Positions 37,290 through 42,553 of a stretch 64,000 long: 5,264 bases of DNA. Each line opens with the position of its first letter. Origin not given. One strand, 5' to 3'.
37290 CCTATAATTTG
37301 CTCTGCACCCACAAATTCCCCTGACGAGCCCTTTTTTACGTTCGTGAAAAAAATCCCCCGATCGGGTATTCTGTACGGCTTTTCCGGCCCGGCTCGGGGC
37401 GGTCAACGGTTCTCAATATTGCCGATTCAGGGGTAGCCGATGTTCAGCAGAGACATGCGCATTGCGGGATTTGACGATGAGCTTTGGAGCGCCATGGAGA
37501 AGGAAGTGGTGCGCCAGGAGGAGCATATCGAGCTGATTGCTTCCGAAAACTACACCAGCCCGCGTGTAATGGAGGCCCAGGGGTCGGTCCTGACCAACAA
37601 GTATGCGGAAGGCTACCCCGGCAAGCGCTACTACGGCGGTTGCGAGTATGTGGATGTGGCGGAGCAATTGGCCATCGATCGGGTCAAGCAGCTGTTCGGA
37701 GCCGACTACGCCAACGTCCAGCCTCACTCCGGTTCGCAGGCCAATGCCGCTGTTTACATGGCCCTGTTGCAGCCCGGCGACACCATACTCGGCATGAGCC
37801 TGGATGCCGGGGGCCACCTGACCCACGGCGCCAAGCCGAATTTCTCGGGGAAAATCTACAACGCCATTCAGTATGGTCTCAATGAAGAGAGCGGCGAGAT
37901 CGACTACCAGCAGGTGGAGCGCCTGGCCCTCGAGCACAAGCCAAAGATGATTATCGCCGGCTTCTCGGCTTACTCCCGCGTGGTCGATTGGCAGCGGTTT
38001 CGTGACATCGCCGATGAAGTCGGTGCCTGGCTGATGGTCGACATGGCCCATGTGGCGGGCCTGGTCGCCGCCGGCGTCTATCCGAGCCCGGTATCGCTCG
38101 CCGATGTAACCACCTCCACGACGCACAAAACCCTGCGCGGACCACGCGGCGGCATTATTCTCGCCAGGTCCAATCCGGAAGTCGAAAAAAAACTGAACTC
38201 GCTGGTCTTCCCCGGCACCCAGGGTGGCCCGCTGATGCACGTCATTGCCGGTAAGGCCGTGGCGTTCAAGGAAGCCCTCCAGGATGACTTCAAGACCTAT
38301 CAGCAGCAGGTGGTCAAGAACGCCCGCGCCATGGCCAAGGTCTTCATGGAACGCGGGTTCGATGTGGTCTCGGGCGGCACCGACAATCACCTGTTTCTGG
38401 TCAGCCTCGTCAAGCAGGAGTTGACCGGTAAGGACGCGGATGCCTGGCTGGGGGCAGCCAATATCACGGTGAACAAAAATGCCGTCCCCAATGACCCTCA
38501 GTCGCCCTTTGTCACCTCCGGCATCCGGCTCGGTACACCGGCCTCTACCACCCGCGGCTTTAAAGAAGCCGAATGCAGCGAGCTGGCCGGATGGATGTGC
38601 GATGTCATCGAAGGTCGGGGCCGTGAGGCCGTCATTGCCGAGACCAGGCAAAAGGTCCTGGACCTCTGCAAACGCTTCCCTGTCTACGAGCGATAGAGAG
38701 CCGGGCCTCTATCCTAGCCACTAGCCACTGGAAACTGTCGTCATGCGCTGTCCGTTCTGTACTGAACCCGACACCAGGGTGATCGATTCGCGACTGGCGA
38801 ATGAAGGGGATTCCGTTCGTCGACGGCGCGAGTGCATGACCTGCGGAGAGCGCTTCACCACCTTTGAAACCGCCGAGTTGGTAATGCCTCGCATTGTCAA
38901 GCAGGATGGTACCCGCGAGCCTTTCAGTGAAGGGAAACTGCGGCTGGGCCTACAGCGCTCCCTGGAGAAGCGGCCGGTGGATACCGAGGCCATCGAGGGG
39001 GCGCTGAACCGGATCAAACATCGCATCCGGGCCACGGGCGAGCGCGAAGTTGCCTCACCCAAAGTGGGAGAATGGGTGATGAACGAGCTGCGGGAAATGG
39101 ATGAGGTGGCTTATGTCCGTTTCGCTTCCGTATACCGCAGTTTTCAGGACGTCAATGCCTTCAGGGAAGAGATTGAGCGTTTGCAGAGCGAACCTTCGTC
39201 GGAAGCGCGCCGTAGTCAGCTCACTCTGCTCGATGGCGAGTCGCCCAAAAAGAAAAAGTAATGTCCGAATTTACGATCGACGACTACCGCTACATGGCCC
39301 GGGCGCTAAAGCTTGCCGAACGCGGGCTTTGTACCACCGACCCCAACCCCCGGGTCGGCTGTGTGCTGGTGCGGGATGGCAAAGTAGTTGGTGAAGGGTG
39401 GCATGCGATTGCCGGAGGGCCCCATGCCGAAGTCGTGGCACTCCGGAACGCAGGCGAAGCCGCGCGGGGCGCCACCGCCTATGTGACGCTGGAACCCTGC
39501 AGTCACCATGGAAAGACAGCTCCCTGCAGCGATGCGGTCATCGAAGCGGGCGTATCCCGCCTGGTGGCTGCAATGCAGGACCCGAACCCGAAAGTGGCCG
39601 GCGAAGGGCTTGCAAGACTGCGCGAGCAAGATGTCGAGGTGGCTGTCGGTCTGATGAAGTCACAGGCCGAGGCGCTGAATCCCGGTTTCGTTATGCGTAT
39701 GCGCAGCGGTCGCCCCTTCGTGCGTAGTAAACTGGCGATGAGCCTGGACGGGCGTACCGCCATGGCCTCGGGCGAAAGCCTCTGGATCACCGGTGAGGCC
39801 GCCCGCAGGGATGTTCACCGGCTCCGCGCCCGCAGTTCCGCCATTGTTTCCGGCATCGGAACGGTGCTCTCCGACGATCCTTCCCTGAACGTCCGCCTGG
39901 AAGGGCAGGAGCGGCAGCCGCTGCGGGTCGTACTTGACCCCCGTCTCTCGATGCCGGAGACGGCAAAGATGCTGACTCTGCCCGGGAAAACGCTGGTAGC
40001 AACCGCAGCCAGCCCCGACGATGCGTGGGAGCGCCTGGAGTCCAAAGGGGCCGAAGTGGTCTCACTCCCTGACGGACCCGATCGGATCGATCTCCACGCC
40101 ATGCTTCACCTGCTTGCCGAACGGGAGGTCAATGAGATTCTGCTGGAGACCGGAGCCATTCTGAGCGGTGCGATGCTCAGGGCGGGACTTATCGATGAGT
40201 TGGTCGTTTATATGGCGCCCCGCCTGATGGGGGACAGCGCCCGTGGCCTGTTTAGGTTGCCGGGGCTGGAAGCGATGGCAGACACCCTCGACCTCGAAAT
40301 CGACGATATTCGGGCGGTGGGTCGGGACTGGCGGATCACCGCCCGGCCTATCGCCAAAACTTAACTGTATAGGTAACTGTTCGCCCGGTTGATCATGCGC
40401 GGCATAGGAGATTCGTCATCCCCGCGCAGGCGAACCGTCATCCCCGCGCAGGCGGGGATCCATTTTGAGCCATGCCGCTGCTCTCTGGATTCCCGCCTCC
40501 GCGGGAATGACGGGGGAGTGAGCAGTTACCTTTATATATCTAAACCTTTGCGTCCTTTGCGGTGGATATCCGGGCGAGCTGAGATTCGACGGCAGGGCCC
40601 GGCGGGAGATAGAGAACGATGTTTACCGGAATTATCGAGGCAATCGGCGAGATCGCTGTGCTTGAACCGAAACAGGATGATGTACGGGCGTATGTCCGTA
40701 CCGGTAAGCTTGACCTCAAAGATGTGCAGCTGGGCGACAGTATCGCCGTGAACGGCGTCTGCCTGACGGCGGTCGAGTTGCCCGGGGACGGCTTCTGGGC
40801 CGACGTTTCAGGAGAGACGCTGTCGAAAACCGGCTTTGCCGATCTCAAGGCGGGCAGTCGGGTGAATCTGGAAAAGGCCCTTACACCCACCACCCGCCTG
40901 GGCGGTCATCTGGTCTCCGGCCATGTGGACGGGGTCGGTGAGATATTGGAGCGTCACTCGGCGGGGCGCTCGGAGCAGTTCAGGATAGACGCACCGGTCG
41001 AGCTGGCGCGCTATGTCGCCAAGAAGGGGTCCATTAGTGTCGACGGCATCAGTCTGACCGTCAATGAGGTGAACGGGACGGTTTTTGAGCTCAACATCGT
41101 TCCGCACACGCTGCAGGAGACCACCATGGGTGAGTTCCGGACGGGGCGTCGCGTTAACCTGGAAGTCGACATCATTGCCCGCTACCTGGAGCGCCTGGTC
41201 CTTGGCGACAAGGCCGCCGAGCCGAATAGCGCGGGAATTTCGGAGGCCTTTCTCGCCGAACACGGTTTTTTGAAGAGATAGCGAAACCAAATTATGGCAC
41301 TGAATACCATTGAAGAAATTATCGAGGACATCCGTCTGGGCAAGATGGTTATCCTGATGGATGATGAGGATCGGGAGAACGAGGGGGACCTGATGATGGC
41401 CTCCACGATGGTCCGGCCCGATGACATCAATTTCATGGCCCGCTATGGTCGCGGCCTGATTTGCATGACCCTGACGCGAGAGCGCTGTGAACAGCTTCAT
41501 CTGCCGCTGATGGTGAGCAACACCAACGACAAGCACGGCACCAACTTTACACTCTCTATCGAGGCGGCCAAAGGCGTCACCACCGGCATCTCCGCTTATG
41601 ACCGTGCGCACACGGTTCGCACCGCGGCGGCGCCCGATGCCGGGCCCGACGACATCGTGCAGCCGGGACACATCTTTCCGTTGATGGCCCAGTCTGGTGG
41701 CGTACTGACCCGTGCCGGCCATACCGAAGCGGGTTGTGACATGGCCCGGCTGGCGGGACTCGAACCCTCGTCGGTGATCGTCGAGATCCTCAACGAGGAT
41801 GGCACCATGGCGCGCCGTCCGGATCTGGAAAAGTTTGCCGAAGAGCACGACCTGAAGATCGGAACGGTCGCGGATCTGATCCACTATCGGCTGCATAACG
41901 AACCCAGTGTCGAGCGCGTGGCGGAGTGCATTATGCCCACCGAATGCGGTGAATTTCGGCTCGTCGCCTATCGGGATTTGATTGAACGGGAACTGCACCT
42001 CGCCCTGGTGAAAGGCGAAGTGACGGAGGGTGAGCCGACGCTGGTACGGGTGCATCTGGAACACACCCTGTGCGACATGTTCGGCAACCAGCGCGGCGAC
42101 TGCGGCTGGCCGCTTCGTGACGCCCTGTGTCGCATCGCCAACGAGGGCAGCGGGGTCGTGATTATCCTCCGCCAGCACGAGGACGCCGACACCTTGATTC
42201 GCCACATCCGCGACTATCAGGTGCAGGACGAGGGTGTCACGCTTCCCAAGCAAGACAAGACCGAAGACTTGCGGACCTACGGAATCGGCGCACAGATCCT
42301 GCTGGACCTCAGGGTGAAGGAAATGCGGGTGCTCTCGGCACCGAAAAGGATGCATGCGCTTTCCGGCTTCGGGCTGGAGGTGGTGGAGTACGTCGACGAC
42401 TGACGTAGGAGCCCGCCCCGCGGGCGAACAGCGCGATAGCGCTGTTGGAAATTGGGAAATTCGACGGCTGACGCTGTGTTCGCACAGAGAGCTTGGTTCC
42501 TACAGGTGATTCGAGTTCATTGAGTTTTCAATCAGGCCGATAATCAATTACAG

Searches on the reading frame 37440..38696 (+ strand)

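Call 83: search_protein_families(library=pfam, proteins=[window:37440-38696:+], max_evalue=0.001)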
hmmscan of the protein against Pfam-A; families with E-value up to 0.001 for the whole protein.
window:37440-38696:+ (418 aa): 3 families
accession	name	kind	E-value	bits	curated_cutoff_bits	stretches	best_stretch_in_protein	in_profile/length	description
PF00464.25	SHMT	-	7.8e-176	585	27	1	11-386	4-399/399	Serine hydroxymethyltransferase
PF00155.27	Aminotran_1_2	-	1.4e-08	34.8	19.7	1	65-331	38-314/361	Aminotransferase class I and II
PF01212.27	Beta_elim_lyase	-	0.00016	21.5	27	1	80-301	39-229/288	Beta-eliminating lyase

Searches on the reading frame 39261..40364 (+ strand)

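Call 83: search_protein_families(library=pfam, proteins=[window:39261-40364:+], max_evalue=0.001)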
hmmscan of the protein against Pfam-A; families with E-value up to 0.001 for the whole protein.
window:39261-40364:+ (367 aa): 3 families
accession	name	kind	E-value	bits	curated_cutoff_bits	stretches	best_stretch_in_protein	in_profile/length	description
PF01872.23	RibD_C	-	4.5e-51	173.9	24.1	1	152-357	1-195/197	RibD C-terminal domain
PF00383.29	dCMP_cyt_deam_1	-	3.1e-20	72.4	25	1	8-104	4-101/102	Cytidine and deoxycytidylate deaminase zinc-binding region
PF14437.12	MafB19-deam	-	1.8e-10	41.3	27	1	7-121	2-117/142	MafB19-like deaminase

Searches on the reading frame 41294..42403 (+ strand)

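Call 83: search_protein_families(library=pfam, proteins=[window:41294-42403:+], max_evalue=0.001)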
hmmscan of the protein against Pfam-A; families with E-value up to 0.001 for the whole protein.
window:41294-42403:+ (369 aa): 2 families
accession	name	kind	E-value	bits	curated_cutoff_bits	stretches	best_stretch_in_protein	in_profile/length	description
PF00926.24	DHBP_synthase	-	1.7e-84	282.5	26.4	1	7-198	1-191/191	3,4-dihydroxy-2-butanone 4-phosphate synthase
PF00925.25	GTP_cyclohydro2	-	1.6e-51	174.6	23.3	1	207-367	1-164/165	GTP cyclohydrolase II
